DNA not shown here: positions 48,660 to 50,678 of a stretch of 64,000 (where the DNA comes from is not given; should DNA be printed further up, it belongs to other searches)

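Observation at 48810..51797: Divergent pair of catalytically dead sigma-54-activator (bEBP) paralogs, one on a 7TM receptor and one on a pseudo-receiver, both lacking GAFTGA and a DNA-binding domain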

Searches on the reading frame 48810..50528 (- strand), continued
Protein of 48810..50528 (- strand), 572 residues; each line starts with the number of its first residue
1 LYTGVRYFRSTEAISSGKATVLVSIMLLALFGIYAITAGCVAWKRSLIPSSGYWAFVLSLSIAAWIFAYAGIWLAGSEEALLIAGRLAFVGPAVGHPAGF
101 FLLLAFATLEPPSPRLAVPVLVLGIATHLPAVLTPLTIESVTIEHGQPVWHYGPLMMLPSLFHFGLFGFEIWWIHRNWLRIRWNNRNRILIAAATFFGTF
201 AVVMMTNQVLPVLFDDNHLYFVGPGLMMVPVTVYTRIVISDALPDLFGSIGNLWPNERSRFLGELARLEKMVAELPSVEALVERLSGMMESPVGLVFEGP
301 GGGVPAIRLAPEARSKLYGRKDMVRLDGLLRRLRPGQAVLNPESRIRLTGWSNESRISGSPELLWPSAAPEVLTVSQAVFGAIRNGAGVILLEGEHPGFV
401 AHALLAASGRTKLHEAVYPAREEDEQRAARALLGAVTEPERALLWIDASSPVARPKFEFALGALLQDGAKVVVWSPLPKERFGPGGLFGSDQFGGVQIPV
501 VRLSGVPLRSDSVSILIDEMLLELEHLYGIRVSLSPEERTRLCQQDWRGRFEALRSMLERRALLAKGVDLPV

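Call 27: find_encoding_contigs(protein=P0093, flank=8000, max_places=2)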
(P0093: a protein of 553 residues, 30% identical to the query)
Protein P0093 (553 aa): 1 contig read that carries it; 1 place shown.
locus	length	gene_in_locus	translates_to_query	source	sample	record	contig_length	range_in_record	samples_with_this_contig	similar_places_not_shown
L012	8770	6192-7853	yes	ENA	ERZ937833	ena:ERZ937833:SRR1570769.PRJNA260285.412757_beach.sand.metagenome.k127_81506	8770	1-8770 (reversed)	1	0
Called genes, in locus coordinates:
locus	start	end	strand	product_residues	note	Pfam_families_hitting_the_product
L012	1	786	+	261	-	?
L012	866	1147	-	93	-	PF01527:HTH_Tnp_1, PF13384:HTH_23 (weak)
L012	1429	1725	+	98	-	-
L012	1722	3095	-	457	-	PF00158:Sigma54_activat, PF14532:Sigma54_activ_2, PF01078:Mg_chelatase (faint), PF07728:AAA_5, PF25601:AAA_lid_14, PF02954:HTH_8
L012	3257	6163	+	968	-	-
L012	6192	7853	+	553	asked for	-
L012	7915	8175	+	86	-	PF01381:HTH_3, PF13560:HTH_31 (faint)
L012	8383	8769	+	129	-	?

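Call 31: find_related_loci(query=A4, collection=genome_contigs, flank=10000)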
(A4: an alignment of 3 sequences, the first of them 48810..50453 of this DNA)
Query A4 (547 aa) in genome_contigs; peptide patterns used: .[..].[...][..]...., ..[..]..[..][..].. (x = any residue, [..] = any of these).
113 stretches matched a pattern; 2 encode a relative of the query (tblastn E <= 1e-3); 2 distinct loci.
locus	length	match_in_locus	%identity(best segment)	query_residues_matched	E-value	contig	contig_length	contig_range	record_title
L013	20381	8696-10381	44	1-543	2e-139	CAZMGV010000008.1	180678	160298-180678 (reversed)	MAG TPA_asm: uncultured bacterium isolate binchicken_co199_84 genome assembly, contig: NODE_85_length_180678_cov_16.3505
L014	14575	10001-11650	44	1-543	1e-133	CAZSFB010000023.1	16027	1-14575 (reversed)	MAG TPA_asm: uncultured bacterium isolate binchicken_co350_53 genome assembly, contig: NODE_4258_length_16027_cov_4.7951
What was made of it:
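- Tried and rejected: The narrow alignment recovered only two 'uncultured bacterium' MAGs, so the window's taxonomy stays unknown (call 31).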

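Call 44: predict_structure(alignment_id=A1)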
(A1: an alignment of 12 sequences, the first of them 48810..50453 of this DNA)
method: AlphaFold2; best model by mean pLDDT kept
length: 547 residues; sequences in the alignment: 12
mean_pLDDT: 80.8   pTM: 0.48
mean pLDDT of the five models: 80.8, 80.7, 78.7, 78.7, 78.0
residues with pLDDT >= 90: 197; 70-90: 232; 50-70: 92; < 50: 26
segments of 3 or more residues with pLDDT < 50: 273-277, 316-335
pLDDT, mean of each block of 10 residues (from residue 1): 93 96 92 96 90 91 93 94 91 95 93 89 87 93 93 85 90 87 81 79 92 82 63 73 84 79 71 51 70 73 81 52 41 53 65 86 82 74 88 89 92 93 88 92 92 84 77 77 61 71 70 72 72 80 62
secondary structure, 60 per line:
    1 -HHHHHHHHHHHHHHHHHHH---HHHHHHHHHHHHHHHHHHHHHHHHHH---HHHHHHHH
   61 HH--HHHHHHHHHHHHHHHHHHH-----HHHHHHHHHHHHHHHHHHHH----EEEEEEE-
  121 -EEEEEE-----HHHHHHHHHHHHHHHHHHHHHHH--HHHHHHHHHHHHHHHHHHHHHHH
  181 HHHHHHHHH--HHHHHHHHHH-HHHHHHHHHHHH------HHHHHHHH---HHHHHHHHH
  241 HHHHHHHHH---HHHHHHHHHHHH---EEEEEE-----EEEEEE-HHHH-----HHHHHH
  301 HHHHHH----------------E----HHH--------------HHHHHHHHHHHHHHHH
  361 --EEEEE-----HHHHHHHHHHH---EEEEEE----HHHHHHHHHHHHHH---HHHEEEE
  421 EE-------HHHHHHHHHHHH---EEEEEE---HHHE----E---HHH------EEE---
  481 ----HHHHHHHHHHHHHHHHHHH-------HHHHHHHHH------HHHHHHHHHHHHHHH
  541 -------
elements in order: H2-20 H24-49 H53-62 H65-83 H89-108 E113-119 E122-127 H133-155 H158-189 H192-201 H203-214 H221-228 H232-249 H253-264 E268-273 E279-284 H286-289 H295-306 H345-360 E363-367 H373-383 E387-392 H397-410 E417-422 H430-441 E445-450 E475-477 H485-503 H511-519 H526-540
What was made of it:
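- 49812..50453 (-): A residues 1-214: seven transmembrane helices with a beta-hairpin (113-127) between TM4 and TM5; HisKA_7TM-like. AF2 model, pLDDT about 90 (call 44).
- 49434..49811 (-): A residues 215-340: juxtamembrane motif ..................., a small alpha/beta linker domain, and the conserved TGW motif in a disordered stretch. AF2 secondary structure (call 44).
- On HisKA_7TM (PF16927) membrane sensor module: The AF2 model shows seven helices at pLDDT about 90 (call 44).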

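Call 47: fold_search(model_id=the predicted structure, library=pdb)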
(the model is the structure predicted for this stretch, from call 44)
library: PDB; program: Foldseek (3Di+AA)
matches with E <= 10: 865; with E <= 0.001: 0
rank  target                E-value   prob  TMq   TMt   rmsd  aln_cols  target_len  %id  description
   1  4qhs_B                1.2e-03  1.00  0.28  0.57   5.4       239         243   16  Crystal structure of AAA+sigma 54 activator domain of the flagellar regulatory protein FlrC of Vibrio cholerae in nucl (released 2014-07-16)
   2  1ojl_B                3.2e-03  1.00  0.26  0.51   5.2       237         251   18  Crystal structure of a sigma54-activator suggests the mechanism for the conformational switch necessary for sigma54 bi (released 2005-05-19)
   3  7ejw_D                3.7e-03  1.00  0.28  0.55   5.5       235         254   16  Crystal structure of FleN in complex with FleQ AAA+ doamain (released 2021-12-22)
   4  9dx4_A                3.7e-03  1.00  0.22  0.40   9.1       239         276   18  EcRuvB T102R mutant (released 2026-01-21)
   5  4lzz_E                4.0e-03  1.00  0.25  0.47   8.5       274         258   14  Nucleotide-induced asymmetry within atpase activator ring drives s54-RNAP interaction and ATP hydrolysis (released 2013-12-04)
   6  7qv9_b                5.1e-03  1.00  0.27  0.49   6.9       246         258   16  CryoEM structure of bacterial transcription intermediate complex mediated by activator PspF (released 2022-11-09)
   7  8p53_E                6.4e-03  1.00  0.29  0.40  11.8       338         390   17  Cryo-EM structure of the c-di-GMP-free FleQ-FleN master regulator complex of P. aeruginosa (released 2023-12-13)
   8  8wog_A                6.4e-03  1.00  0.23  0.35  12.3       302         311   13  Cryo-EM structure of SUCR1 in complex with succinate and Gi protein (released 2024-09-11)
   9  5m7p_A                6.7e-03  1.00  0.25  0.31   6.0       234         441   14  Crystal structure of NtrX from Brucella abortus in complex with ADP processed with the CrystalDirect automated mountin (released 2017-01-25)
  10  6iy8_B                6.7e-03  1.00  0.28  0.32  18.9       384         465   13  DmpR-phenol complex of Pseudomonas putida (released 2020-06-10)
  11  9bji_F                6.7e-03  0.99  0.21  0.24  16.1       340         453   14  Cryo-EM structure of apo NVL (released 2026-01-21)
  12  4qht_A                7.0e-03  1.00  0.28  0.55   5.3       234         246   15  Crystal structure of AAA+/ sigma 54 activator domain of the flagellar regulatory protein FlrC from Vibrio cholerae in  (released 2014-07-16)
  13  7qv9_a                7.3e-03  1.00  0.27  0.51   6.9       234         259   16  CryoEM structure of bacterial transcription intermediate complex mediated by activator PspF (released 2022-11-09)
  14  8f7q_M                7.3e-03  1.00  0.23  0.38   8.2       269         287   10  Gi bound mu-opioid receptor in complex with beta-endorphin (released 2022-12-14)
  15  6jdi                  8.0e-03  1.00  0.28  0.54   5.7       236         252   15  Central domain of FleQ H287N mutant in complex with ATPgS and Mg (released 2019-11-27)
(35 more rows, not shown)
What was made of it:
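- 49812..50453 (-): Generic 7TM/GPCR fold hits (call 47).
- Checked: Its best PDB fold matches are FlrC, ZraR, FleQ, NtrC1 and PspF (calls 44, 47).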

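Call 51: search_protein_families(library=pfam, alignment_id=A1, max_evalue=0.01)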
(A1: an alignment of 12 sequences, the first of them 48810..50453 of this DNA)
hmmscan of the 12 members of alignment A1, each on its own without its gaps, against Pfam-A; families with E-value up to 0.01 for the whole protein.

A. member 1, window:48810-50453:- (547 aa): 1 family
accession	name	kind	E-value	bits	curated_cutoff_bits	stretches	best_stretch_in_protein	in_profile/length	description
PF25601.1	AAA_lid_14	-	0.0031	17.7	27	1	484-542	3-62/87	AAA+ ATPase lid domain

B. families by the number of members that match (of 12 scanned): 2 families
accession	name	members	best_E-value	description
PF16927.11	HisKA_7TM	5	2e-07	N-terminal 7TM region of histidine kinase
PF25601.1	AAA_lid_14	5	5.9e-07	AAA+ ATPase lid domain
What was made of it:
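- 49812..50453 (-): Pfam HisKA_7TM hits 5 of 12 family members, best E 2e-7, but not the window copy at E<=0.01 (call 51).
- On HisKA_7TM (PF16927) membrane sensor module: 5 of 12 family-A members hit PF16927 (best E 2e-7), but the window copy does not at E<=0.01 (call 51).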

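Call 62: search_protein_families(library=padloc, proteins=[window:48810-50453:-, L009:5072-7966:+, L008:3509-4885:-], max_evalue=0.01)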
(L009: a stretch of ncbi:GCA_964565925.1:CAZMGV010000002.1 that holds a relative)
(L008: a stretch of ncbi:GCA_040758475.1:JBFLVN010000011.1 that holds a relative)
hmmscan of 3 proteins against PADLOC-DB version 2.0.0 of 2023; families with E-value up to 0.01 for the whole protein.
window:48810-50453:- (547 aa): 0 families

L009:5072-7966:+ (964 aa): 0 families

L008:3509-4885:- (458 aa): 5 families
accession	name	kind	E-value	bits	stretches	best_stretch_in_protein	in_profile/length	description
PDLC01995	RtcR_PspF2--CARF_AAA_HTH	-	9.3e-102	339.6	1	134-449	171-480/481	-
PDLC01993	RtcR--CARF_AAA_HTH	-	2.5e-54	182.6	1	129-433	180-490/523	-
PDLC01994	RtcR_PspF1--CARF_AAA_HTH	-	1.8e-49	167.1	1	128-443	157-464/468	-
PDLC01858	CARF3--CARF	-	0.0003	18.7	1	399-444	139-178/204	-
PDLC04133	mad1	-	0.00054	18.2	1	425-454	7-35/60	mads_1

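Call 63: search_protein_families(library=pfam, proteins=[L009:5072-7966:+, L008:5237-7966:+, L011:3209-6115:+, L012:3257-6163:+, L008:9694-11169:+, L011:7872-8540:+], max_evalue=0.1)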
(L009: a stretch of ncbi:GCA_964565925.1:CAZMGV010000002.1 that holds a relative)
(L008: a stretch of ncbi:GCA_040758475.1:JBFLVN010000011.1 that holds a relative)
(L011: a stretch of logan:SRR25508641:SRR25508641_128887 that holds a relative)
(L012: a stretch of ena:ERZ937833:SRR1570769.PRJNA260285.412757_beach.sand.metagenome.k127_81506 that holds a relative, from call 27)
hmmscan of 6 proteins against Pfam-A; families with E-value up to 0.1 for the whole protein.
L009:5072-7966:+ (964 aa): 0 families

L008:5237-7966:+ (909 aa): 0 families

L011:3209-6115:+ (968 aa): 0 families

L012:3257-6163:+ (968 aa): 0 families

L008:9694-11169:+ (491 aa): 13 families
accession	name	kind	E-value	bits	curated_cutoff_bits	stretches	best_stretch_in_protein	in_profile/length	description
PF00158.32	Sigma54_activat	-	6e-51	172.9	20.2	1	163-326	5-167/168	Sigma-54 interaction domain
PF14532.12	Sigma54_activ_2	-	9e-21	75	25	1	164-331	5-138/138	Sigma-54 interaction domain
PF25601.1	AAA_lid_14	-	2.9e-20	72.3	27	1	332-400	1-70/87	AAA+ ATPase lid domain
PF00072.30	Response_reg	-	2.9e-16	60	30.2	1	21-130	1-110/111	Response regulator receiver domain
PF02954.25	HTH_8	-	7.8e-10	38.8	22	1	441-479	2-40/42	Bacterial regulatory protein, Fis family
PF07728.20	AAA_5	-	2.5e-07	31.2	22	1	183-300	1-121/139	AAA domain (dynein-related subfamily)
PF01078.27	Mg_chelatase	-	6.3e-05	22.9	20.3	1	239-300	93-156/207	Magnesium chelatase, subunit ChlI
PF00004.35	AAA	-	0.002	19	21.2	1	184-304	1-111/131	ATPase family associated with various cellular activities (AAA)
PF00126.33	HTH_1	-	0.015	15.7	26.6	1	457-486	13-42/60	Bacterial regulatory helix-turn-helix protein, lysR family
PF13191.12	AAA_16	-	0.04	14.8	32.6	0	182-280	25-124/167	AAA ATPase domain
PF13401.12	AAA_22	-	0.046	14.5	27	0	182-231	6-56/130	AAA domain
PF12260.14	PIP49_C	-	0.068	13.2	25.2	0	27-93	15-85/189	Protein-kinase domain of FAM69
PF12867.12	DinB_2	-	0.074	13.9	24.8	0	317-383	46-114/128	DinB superfamily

L011:7872-8540:+ (222 aa): 5 families
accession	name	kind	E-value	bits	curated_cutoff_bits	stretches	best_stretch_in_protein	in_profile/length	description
PF02954.25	HTH_8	-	7.2e-13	48.5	22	1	177-216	2-41/42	Bacterial regulatory protein, Fis family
PF25601.1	AAA_lid_14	-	4.1e-11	43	27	1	80-147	2-70/87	AAA+ ATPase lid domain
PF13556.12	HTH_30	-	0.00081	19.6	27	1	191-216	10-35/59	PucR C-terminal helix-turn-helix domain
PF18024.7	HTH_50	-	0.0079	16.3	27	1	177-216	8-46/50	Helix-turn-helix domain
PF00126.33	HTH_1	-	0.016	15.6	26.6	1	194-218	14-38/60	Bacterial regulatory helix-turn-helix protein, lysR family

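Call 64: find_encoding_contigs(protein=P0094, flank=7000, max_places=2)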
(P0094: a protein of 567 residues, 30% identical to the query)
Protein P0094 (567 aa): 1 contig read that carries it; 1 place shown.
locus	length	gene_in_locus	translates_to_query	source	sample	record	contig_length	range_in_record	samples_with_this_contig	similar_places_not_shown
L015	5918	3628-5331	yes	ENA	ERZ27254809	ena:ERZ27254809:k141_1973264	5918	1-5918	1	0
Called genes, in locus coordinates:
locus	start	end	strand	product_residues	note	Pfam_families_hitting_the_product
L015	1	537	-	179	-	?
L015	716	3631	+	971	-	-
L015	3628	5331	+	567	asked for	PF25601:AAA_lid_14 (weak)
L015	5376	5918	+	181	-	?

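Call 65: find_encoding_contigs(protein=P0095, flank=7000, max_places=2)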
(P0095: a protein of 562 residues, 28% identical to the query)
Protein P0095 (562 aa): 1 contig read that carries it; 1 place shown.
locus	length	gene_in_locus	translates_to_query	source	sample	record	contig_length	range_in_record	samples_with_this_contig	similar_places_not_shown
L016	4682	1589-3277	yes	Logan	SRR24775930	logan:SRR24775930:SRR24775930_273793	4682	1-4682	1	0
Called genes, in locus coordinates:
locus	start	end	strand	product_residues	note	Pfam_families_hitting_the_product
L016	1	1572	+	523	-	?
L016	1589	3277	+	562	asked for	PF16927:HisKA_7TM (faint)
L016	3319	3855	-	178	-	PF02954:HTH_8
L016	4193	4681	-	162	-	?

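Call 66: find_encoding_contigs(protein=P0096, flank=7000, max_places=2)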
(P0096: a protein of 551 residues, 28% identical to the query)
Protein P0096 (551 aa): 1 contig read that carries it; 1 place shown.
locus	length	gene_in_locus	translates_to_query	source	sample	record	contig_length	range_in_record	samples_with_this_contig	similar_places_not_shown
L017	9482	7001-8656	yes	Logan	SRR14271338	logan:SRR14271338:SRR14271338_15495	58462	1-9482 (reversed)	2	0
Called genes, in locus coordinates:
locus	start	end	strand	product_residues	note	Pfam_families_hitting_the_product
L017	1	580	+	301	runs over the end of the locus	PF00702:Hydrolase (weak), PF12710:HAD (faint), PF13419:HAD_2 (weak), PF13242:Hydrolase_like (weak)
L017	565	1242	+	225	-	-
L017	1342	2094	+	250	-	-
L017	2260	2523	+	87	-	-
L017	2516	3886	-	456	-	PF00158:Sigma54_activat, PF14532:Sigma54_activ_2, PF07728:AAA_5, PF25601:AAA_lid_14, PF02954:HTH_8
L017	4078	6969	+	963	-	-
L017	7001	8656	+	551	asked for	-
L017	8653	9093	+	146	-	PF01381:HTH_3 (weak), PF13560:HTH_31 (weak)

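Call 80: search_solved_structures(query=L011:3209-6115:+, max_evalue=1)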
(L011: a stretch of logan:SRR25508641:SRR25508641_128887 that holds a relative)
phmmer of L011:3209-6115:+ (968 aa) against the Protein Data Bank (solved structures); distinct sequences matched with E-value up to 1: 1.
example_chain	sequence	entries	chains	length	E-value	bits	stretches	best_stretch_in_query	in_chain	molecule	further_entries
4r1l_A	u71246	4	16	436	0.36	11.5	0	523-595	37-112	Phenylacetate-coenzyme A ligase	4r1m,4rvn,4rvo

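Call 82: search_solved_structures(query=A9, max_evalue=1)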
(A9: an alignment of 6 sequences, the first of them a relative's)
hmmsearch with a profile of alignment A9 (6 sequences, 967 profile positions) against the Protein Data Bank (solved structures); distinct sequences matched with E-value up to 1: 6.
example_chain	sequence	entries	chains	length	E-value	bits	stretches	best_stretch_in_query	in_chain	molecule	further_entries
4r1l_A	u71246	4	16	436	0.00047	21.1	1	520-597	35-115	Phenylacetate-coenzyme A ligase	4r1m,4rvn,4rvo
2y27_A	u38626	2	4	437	0.013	16.4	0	846-878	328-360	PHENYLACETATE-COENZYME A LIGASE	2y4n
2y4o_A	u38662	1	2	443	0.019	15.8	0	486-584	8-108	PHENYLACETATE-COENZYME A LIGASE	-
1tht_A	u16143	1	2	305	0.14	13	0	253-304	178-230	THIOESTERASE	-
6hdw_A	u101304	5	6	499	0.64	10.7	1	846-871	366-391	2-hydroxyisobutyryl-CoA synthetase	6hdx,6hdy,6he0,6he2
2din_A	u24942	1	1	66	0.7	10.6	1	576-602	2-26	Cell division cycle 5-like protein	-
